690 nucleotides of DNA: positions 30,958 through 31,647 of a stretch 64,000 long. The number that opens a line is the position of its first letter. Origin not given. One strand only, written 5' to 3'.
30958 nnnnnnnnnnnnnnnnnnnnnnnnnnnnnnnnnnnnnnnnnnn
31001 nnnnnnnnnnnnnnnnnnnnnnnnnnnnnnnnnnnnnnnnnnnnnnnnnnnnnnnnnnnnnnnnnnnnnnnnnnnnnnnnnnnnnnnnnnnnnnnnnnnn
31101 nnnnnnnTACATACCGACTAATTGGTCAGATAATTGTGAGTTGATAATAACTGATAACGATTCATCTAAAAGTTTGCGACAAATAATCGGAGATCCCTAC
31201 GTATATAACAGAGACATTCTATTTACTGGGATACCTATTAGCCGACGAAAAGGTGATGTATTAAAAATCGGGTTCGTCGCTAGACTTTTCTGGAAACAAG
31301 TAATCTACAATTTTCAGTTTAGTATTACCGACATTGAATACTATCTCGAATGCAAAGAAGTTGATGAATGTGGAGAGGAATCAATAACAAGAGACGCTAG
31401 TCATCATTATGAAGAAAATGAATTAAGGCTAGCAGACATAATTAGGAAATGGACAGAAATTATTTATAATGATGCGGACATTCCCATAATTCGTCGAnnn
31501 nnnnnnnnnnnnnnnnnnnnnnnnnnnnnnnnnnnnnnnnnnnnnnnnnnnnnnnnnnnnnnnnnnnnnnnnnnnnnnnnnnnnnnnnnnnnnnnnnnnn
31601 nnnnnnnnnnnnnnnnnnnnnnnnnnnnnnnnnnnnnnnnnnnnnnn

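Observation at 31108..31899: RHS toxin tip with no recognisable fold plus a four-helix membrane immunity candidate: possible new toxin-immunity pair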

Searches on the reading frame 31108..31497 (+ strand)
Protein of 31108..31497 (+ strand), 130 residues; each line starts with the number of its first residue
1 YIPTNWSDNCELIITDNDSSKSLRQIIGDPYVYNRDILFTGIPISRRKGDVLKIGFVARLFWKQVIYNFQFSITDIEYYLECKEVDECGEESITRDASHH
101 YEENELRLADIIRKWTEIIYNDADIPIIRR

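Call 3: search_protein_families(library=pfam, proteins=[window:31108-31497:+], max_evalue=1)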
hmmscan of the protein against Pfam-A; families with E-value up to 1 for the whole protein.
window:31108-31497:+ (130 aa): 0 families

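Call 4: search_protein_families(library=ncbifam, proteins=[window:31108-31497:+], max_evalue=1)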
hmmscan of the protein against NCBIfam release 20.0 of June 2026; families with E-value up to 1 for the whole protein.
window:31108-31497:+ (130 aa): 0 families

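Call 5: search_solved_structures(query=window:31108-31497:+, max_evalue=10)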
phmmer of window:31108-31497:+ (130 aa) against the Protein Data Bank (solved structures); distinct sequences matched with E-value up to 10: 1.
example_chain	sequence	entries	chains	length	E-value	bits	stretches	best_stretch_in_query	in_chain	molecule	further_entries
7nc7_A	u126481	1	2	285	1.2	12.3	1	79-106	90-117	Fructose-bisphosphate aldolase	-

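Call 6: find_homologous_proteins(query=window:31108-31497:+, max_evalue=0.01)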
Query window:31108-31497:+ (130 aa): 2 proteins with E <= 0.01 among 7 candidates.
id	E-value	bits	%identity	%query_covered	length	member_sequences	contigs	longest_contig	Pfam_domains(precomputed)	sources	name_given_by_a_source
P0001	1.5e-64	234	100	79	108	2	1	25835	-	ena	-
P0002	2.2e-23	101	82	47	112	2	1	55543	-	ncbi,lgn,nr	ncbi:MAG: hypothetical protein DHS20C01_26250 [marine bacterium B5-7]|nr:MAG: hypothetical protein D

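Call 9: find_encoding_contigs(protein=P0002, flank=10000, max_places=4)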
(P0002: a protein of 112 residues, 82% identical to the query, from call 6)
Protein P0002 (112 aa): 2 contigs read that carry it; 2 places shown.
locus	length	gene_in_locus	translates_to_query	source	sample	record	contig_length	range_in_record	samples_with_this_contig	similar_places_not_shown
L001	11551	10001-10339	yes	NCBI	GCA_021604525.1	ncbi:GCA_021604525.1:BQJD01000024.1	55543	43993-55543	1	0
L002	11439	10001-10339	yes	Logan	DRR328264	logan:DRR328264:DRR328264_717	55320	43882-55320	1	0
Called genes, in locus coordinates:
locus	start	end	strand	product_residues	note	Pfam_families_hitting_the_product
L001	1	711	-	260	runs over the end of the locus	PF01058:Oxidored_q6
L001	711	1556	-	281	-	PF00175:NAD_binding_1, PF10418:DHODB_Fe-S_bind (weak)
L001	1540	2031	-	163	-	PF00027:cNMP_binding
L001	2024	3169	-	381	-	PF12838:Fer4_7 (faint), PF13534:Fer4_17 (faint), PF12797:Fer4_2 (faint), PF13183:Fer4_8 (weak), PF13237:Fer4_10 (faint), PF25160:LdpA_Fe-S-bd (faint), PF17179:Fer4_22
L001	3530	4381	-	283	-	PF00795:CN_hydrolase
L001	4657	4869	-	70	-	-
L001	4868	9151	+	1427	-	PF20148:DUF6531, PF05593:RHS_repeat, PF25023:TEN_YD-shell, PF05593:RHS_repeat, PF05593:RHS_repeat, PF25023:TEN_YD-shell, PF05593:RHS_repeat, PF25023:TEN_YD-shell, +1 more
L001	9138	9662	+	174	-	-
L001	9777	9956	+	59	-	-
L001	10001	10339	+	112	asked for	-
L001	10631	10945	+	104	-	-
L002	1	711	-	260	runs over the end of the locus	PF01058:Oxidored_q6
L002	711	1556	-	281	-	PF00175:NAD_binding_1, PF10418:DHODB_Fe-S_bind (weak)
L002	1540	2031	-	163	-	PF00027:cNMP_binding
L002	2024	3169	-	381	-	PF12838:Fer4_7 (faint), PF13534:Fer4_17 (faint), PF12797:Fer4_2 (faint), PF13183:Fer4_8 (weak), PF13237:Fer4_10 (faint), PF25160:LdpA_Fe-S-bd (faint), PF17179:Fer4_22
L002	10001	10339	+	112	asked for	-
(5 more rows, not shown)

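Call 10: find_encoding_contigs(protein=P0001, flank=10000, max_places=4)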
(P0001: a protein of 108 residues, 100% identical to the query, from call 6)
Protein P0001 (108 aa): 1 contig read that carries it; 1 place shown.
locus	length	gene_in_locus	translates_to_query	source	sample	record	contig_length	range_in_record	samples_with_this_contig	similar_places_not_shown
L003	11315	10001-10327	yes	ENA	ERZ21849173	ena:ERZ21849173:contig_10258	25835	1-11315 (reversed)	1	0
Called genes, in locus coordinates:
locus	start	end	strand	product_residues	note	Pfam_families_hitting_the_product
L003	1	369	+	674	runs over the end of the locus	PF00724:Oxidored_FMN, PF07992:Pyr_redox_2 (weak), PF00070:Pyr_redox (faint), PF00890:FAD_binding_2 (faint), PF03486:HI0933_like (weak), PF07992:Pyr_redox_2, PF12831:FAD_oxidored (weak), PF13450:NAD_binding_8, +2 more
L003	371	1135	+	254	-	PF02682:CT_C_D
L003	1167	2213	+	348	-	PF02626:CT_A_B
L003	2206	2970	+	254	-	PF03746:LamB_YcsF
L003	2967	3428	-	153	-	PF00892:EamA (weak)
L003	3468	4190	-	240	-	PF00561:Abhydrolase_1, PF12697:Abhydrolase_6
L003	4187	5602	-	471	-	PF00753:Lactamase_B, PF12706:Lactamase_B_2 (faint), PF10996:Beta-Casp, PF07521:RMMBL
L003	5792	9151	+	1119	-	PF20148:DUF6531, PF05593:RHS_repeat (weak), PF25023:TEN_YD-shell, PF05593:RHS_repeat (weak), PF25023:TEN_YD-shell (weak)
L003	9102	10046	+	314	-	PF25023:TEN_YD-shell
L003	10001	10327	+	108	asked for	-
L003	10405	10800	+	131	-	-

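Call 20: find_related_loci(query=window:31108-31497:+, collection=genome_contigs, flank=10000)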
Query window:31108-31497:+ (130 aa) in genome_contigs; peptide patterns used: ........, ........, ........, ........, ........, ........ (x = any residue, [..] = any of these).
46 stretches matched a pattern; 3 encode a relative of the query (tblastn E <= 1e-3); 3 distinct loci.
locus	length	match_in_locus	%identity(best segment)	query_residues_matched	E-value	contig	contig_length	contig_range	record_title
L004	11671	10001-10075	52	23-45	7e-5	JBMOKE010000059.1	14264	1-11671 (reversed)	MAG: Mycobacterium sp. isolate Deming_bin.81 contig11992, whole genome shotgun sequence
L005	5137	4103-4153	65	23-39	7e-5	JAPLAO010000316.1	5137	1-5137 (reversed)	MAG: Mycobacterium sp. isolate LacPavin_0818_WC45_MAG_66_12 LacPavin_0818_WC45_scaffold_663592, whole genome shotgun seq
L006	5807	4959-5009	65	23-39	7e-5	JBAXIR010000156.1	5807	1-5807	MAG: Mycobacteriaceae bacterium isolate ELA354 MAG354_156, whole genome shotgun sequence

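Call 24: predict_structure(protein=window:31108-31497:+)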
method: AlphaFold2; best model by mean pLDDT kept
length: 130 residues; sequences in the alignment: 1
mean_pLDDT: 41.6   pTM: 0.29
mean pLDDT of the five models: 41.6, 41.2, 39.5, 34.4, 30.9
residues with pLDDT >= 90: 0; 70-90: 0; 50-70: 16; < 50: 114
segments of 3 or more residues with pLDDT < 50: 1-11, 15-77, 95-111, 113-130
pLDDT, mean of each block of 10 residues (from residue 1): 36 48 40 35 34 41 39 46 54 44 41 48 35
secondary structure, 60 per line:
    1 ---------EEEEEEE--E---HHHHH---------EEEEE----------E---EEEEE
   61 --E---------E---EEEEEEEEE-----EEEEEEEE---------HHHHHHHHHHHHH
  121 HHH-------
elements in order: E10-16 H23-27 E37-41 E56-60 E77-85 E91-98 H108-123

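Call 25: search_protein_representatives(protein=window:31108-31497:+)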
Query: 130 residues. Proteins with E-value up to 0.001 (for the whole library): 9; up to 1e-10: 6; up to 1e-30: 3. The best 9 are listed.
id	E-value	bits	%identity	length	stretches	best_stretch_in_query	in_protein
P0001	4.6e-65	233.9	100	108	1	1-103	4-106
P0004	7.8e-48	178.1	61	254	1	1-130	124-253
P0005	1.1e-46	174.3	56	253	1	1-130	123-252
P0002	6.9e-24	100.6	82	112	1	1-61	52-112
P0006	6.6e-17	78.0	43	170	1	10-118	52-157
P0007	2.8e-16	76.0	38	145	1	9-130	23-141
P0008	4.0e-08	49.6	44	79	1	61-117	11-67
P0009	1.1e-06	44.9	46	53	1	81-128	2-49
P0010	5.5e-04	36.2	39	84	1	60-118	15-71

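Call 28: find_encoding_contigs(protein=P0004, flank=8000, max_places=3)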
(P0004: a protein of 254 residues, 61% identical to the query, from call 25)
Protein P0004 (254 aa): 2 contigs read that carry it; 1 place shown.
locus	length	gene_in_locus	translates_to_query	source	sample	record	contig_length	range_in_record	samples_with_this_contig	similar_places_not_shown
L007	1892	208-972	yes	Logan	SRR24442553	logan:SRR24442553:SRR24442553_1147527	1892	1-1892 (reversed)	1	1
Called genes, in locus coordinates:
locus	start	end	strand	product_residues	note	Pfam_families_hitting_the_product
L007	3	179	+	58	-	?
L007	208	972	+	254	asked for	-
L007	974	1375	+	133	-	-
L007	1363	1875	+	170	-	PF17780:OCRE (faint)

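Call 29: find_encoding_contigs(protein=P0005, flank=8000, max_places=3)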
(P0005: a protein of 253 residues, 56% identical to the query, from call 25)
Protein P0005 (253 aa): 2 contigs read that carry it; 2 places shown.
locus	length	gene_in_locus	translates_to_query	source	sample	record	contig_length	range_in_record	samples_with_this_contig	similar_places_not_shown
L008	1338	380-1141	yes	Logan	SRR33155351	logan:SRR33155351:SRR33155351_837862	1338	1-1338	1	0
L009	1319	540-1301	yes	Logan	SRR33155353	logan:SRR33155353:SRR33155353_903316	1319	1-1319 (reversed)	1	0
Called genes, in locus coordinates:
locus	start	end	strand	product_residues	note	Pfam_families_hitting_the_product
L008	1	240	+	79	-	?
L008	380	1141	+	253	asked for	-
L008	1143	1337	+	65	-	?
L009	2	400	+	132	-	?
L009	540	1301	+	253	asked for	-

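Call 36: find_homologous_proteins(query=A3, max_evalue=0.01)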
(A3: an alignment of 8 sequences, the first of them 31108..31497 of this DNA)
Query A3 (8 sequences) (130 aa, profile of the alignment): 7 proteins with E <= 0.01 among 353 candidates.
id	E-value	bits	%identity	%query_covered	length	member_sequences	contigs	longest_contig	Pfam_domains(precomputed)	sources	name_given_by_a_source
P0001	2.1e-46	175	100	79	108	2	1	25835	-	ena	-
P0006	1.8e-44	169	40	82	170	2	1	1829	-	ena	-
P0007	3.4e-43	164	36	94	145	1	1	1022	-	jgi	jgi:hypothetical protein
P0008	1.4e-24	104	44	44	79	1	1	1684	-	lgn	-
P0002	1.7e-19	88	82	47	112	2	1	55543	-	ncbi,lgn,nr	ncbi:MAG: hypothetical protein DHS20C01_26250 [marine bacterium B5-7]|nr:MAG: hypothetical protein D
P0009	7.1e-15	73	44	38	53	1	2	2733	-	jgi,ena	-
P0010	6.9e-13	66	43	39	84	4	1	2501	-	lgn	-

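Call 38: find_encoding_contigs(protein=P0006, flank=8000, max_places=3)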
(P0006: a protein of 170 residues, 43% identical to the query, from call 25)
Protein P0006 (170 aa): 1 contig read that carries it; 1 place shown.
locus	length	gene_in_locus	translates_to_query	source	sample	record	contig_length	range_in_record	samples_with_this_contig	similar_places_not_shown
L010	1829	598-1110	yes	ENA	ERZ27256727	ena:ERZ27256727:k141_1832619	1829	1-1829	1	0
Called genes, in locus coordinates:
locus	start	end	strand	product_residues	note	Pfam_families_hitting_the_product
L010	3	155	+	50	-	?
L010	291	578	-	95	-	-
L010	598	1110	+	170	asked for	-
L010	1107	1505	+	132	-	-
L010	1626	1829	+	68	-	?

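Call 39: find_encoding_contigs(protein=P0007, flank=8000, max_places=3)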
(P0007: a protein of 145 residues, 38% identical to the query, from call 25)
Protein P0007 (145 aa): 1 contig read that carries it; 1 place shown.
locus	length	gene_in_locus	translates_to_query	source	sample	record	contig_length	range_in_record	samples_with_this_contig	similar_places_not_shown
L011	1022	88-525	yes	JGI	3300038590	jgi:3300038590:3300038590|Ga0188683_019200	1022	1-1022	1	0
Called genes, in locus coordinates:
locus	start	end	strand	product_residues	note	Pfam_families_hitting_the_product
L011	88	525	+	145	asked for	-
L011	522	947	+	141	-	-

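Call 43: find_encoding_contigs(protein=P0008, flank=8000, max_places=3)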
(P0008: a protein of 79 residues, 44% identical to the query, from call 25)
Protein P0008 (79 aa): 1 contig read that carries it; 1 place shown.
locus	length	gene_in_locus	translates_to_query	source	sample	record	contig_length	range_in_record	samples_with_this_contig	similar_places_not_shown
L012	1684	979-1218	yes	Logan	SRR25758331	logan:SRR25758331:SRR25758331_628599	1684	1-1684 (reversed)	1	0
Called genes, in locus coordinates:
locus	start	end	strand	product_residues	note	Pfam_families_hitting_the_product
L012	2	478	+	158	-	?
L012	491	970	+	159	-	-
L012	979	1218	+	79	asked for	-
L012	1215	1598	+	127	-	-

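Call 44: find_encoding_contigs(protein=P0009, flank=8000, max_places=3)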
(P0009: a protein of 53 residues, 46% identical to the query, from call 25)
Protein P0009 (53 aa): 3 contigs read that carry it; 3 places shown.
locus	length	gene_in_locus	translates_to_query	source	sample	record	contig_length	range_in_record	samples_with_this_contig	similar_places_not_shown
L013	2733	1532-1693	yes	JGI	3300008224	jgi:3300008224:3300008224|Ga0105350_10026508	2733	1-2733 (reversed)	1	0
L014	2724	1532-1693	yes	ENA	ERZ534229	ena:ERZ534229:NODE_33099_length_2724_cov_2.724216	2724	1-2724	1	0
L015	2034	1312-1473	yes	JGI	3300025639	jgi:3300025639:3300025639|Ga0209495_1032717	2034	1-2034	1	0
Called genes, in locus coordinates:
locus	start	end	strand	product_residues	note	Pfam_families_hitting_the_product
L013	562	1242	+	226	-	PF20461:DUF6714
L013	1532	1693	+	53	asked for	-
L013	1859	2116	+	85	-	-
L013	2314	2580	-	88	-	PF05016:ParE_toxin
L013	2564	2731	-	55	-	?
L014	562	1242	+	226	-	PF20461:DUF6714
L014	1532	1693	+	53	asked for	-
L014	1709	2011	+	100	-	-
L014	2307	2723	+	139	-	?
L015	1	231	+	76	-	?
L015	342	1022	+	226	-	PF20461:DUF6714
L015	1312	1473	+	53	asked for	-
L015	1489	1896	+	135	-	-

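Call 47: predict_structure(alignment_id=A3)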
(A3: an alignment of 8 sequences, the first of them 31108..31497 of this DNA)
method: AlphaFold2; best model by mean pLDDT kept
length: 130 residues; sequences in the alignment: 8
mean_pLDDT: 82.3   pTM: 0.53
mean pLDDT of the five models: 82.3, 81.4, 79.7, 73.1, 70.7
residues with pLDDT >= 90: 60; 70-90: 37; 50-70: 28; < 50: 5
segments of 3 or more residues with pLDDT < 50: 128-130
pLDDT, mean of each block of 10 residues (from residue 1): 72 91 96 82 55 68 97 93 88 89 95 91 52
secondary structure, 60 per line:
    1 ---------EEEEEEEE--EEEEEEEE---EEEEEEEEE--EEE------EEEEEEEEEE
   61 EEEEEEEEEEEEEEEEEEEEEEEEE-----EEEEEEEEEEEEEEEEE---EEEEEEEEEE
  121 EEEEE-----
elements in order: E10-17 E20-27 E31-39 E42-44 E51-85 E91-107 E111-125

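Call 50: fold_search(model_id=the predicted structure, library=pdb)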
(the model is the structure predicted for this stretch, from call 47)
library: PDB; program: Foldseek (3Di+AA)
matches with E <= 10: 482; with E <= 0.001: 0
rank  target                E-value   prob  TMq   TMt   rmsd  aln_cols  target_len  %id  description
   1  8b0f_B                2.2e-03  0.98  0.29  0.08  41.5       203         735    5  CryoEM structure of C5b8-CD59 (released 2023-02-22)
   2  7pag                  3.3e-03  0.95  0.27  0.10  40.3       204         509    4  The pore conformation of lymphocyte perforin (released 2022-02-16)
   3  8b0g_B                4.1e-03  0.90  0.26  0.07  42.8       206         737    6  2C9, C5b9-CD59 structure (released 2023-02-22)
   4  6h03_B                4.1e-03  0.33  0.15  0.04  46.5       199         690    8  OPEN CONFORMATION OF THE MEMBRANE ATTACK COMPLEX (released 2018-12-19)
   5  6h04_B                6.6e-03  0.18  0.14  0.05  48.2       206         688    9  Closed conformation of the Membrane Attack Complex (released 2018-12-19)
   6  9do6_F                9.1e-03  0.63  0.22  0.08  45.1       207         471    5  Membrane-spanning OlyA/PlyB pore complex focused refinement (released 2025-09-24)
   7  8a1d_A                9.1e-03  0.44  0.20  0.07  31.9       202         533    7  Structure of murine perforin-2 (Mpeg1) pore in ring form (released 2022-07-20)
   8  6h03_G                1.2e-02  0.72  0.24  0.09  34.9       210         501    8  OPEN CONFORMATION OF THE MEMBRANE ATTACK COMPLEX (released 2018-12-19)
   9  9do6_C                1.3e-02  0.54  0.18  0.07  44.4       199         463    6  Membrane-spanning OlyA/PlyB pore complex focused refinement (released 2025-09-24)
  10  9do7_M                1.6e-02  0.57  0.21  0.08  45.8       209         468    6  Membrane-spanning OlyA/PlyB pore complex (released 2025-09-24)
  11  6sb5_A                1.6e-02  0.18  0.14  0.06  46.4       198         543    6  CryoEM structure of murine perforin-2 ectodomain in a pore form (released 2020-02-05)
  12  7nyc_B                2.2e-02  0.38  0.25  0.07  42.0       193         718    8  cryoEM structure of 3C9-sMAC (released 2021-10-06)
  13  5fmw_A                2.3e-02  0.23  0.16  0.07  45.8       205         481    5  The poly-C9 component of the Complement Membrane Attack Complex (released 2016-02-17)
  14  8jyw_A                2.3e-02  0.16  0.16  0.10  41.1       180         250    7  Cryo-EM structure of the gasdermin pore from Trichoplax adhaerens (released 2024-05-01)
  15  8b0g_D                2.3e-02  0.15  0.13  0.05  44.7       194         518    5  2C9, C5b9-CD59 structure (released 2023-02-22)
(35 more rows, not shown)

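Call 54: search_solved_structures(query=A2, max_evalue=10)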
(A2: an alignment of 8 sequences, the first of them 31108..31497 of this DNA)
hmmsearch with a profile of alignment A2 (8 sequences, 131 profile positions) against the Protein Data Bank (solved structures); distinct sequences matched with E-value up to 10: 1.
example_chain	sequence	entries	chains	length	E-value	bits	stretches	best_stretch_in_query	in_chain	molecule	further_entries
5yf0_A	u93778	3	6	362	0.69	12.9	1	73-123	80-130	Carnosine N-methyltransferase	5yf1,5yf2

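Call 56: search_protein_families(library=pfam, alignment_id=A2, max_evalue=1)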
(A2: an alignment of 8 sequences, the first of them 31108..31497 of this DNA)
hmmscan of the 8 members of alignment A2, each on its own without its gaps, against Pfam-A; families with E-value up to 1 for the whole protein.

A. member 1, window:31108-31497:+ (130 aa): 0 families

B. families by the number of members that match (of 8 scanned): 4 families
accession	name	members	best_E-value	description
PF06057.17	VirJ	1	0.038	Bacterial virulence protein (VirJ)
PF16352.10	DUF4980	1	0.048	Domain of unknown function (DUF4980)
PF18172.6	LepB_GAP_N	1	0.079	LepB GAP domain N-terminal subdomain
PF00996.24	GDI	1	0.23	GDP dissociation inhibitor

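Call 66: find_related_loci(query=A5, collection=metagenome_contigs, flank=6000)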
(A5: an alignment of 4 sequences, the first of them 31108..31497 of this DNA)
Query A5 (130 aa) in metagenome_contigs; peptide patterns used: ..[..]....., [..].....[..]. (x = any residue, [..] = any of these).
321 stretches matched a pattern, but none encodes a relative of the query by tblastn (E <= 1e-3).

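Call 67: find_related_loci(query=A5, collection=genome_contigs, flank=10000)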
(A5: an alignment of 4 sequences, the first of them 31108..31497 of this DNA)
Query A5 (130 aa) in genome_contigs; peptide patterns used: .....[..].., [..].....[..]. (x = any residue, [..] = any of these).
92 stretches matched a pattern; 2 encode a relative of the query (tblastn E <= 1e-3); 2 distinct loci.
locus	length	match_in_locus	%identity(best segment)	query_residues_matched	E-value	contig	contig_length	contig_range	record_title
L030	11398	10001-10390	79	1-130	3e-69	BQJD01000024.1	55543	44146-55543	MAG: Marine bacterium B5-7 DHS20C01 DNA, sequence024, whole genome shotgun sequence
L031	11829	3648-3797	37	23-73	3e-5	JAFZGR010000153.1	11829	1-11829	MAG: Alphaproteobacteria bacterium isolate RGIG7750 Water_buffalos_Rectum-5__c380057, whole genome shotgun sequence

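Call 71: fold_search(model_id=the predicted structure, library=viral)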
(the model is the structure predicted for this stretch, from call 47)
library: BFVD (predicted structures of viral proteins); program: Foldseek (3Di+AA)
matches with E <= 10: 887; with E <= 0.001: 1
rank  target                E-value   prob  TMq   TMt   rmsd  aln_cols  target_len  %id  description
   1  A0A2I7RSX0            5.4e-04  0.97  0.24  0.20  44.8       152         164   11  (no name in the UniProt tables at hand)
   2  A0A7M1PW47            1.2e-02  0.18  0.15  0.04  30.9       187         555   12  (no name in the UniProt tables at hand)
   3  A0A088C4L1            1.3e-02  0.98  0.37  0.28   8.2       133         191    9  (no name in the UniProt tables at hand)
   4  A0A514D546            1.5e-02  0.54  0.24  0.13  32.4       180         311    4  Maturation (Fragment) [Leviviridae sp.]
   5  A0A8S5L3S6            1.9e-02  0.16  0.14  0.06  36.3       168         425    8  Maturation protein [ssRNA phage SRR6960799_19]
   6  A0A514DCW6            2.4e-02  0.72  0.24  0.14  38.0       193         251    9  Uncharacterized protein [Leviviridae sp.]
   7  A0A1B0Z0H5            2.9e-02  0.21  0.18  0.10  40.6       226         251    7  (no name in the UniProt tables at hand)
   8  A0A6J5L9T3            3.6e-02  0.38  0.22  0.09  11.4       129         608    8  Autotransporter beta-domain containing protein [uncultured Caudovirales phage]
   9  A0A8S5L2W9            3.6e-02  0.14  0.15  0.08  39.9       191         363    5  Maturation protein (Fragment) [ssRNA phage Esthiorhiza.3_13]
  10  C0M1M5                4.5e-02  0.35  0.22  0.15  35.1       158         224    4  Assembly protein (Fragment) [Escherichia phage MS2]
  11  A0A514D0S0            4.7e-02  0.21  0.17  0.13  33.4       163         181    7  Maturation (Fragment) [Leviviridae sp.]
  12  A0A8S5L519            5.0e-02  0.16  0.16  0.06  34.7       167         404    6  Maturation protein [ssRNA phage SRR5466725_19]
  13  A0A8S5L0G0            5.0e-02  0.15  0.16  0.07  37.1       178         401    6  Maturation protein [ssRNA phage SRR7976301_1]
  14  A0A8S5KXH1            5.3e-02  0.35  0.20  0.08  34.7       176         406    6  Maturation protein [ssRNA phage ESE006]
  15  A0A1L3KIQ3            5.3e-02  0.09  0.13  0.07  34.6       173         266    9  Uncharacterized protein [Hubei levi-like virus 9]
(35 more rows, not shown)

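Call 77: search_protein_families(library=phrogs, proteins=[window:31108-31497:+], max_evalue=1)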
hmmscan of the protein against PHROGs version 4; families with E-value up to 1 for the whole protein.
window:31108-31497:+ (130 aa): 0 families

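Call 78: search_protein_families(library=padloc, proteins=[window:31108-31497:+], max_evalue=1)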
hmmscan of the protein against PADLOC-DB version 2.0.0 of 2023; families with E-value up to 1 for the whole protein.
window:31108-31497:+ (130 aa): 1 family
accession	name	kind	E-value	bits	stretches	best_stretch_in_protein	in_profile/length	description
PDLC03201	Specificity_I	-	0.023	12.3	1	47-89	35-76/201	Type I specificity subunit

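Call 82: search_protein_families(library=pfam, proteins=[L001:9138-9659:+, L007:1363-1872:+, L012:491-967:+, L013:562-1239:+], max_evalue=0.01)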
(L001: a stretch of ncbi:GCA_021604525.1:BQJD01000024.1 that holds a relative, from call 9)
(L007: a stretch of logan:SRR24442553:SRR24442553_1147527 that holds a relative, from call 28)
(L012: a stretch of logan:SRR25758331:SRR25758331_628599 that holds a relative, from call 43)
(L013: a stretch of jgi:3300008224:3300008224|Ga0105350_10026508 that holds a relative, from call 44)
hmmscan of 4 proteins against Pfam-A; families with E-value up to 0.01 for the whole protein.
L001:9138-9659:+ (174 aa): 0 families

L007:1363-1872:+ (170 aa): 1 family
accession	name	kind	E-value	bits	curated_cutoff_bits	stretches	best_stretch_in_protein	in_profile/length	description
PF17780.6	OCRE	-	2.4e-05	24.7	24.7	1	22-50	12-42/52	OCRE domain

L012:491-967:+ (159 aa): 0 families

L013:562-1239:+ (226 aa): 1 family
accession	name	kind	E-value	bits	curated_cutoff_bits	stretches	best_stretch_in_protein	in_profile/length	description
PF20461.3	DUF6714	-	9.3e-08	32.6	27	1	124-208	61-145/161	Family of unknown function (DUF6714)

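Call 87: find_related_loci(query=A5, collection=viral_contigs, flank=5000)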
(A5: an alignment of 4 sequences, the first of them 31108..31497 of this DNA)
Query A5 (130 aa) in viral_contigs; peptide patterns used: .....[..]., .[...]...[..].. (x = any residue, [..] = any of these).
151 stretches matched a pattern, but none encodes a relative of the query by tblastn (E <= 1e-3).
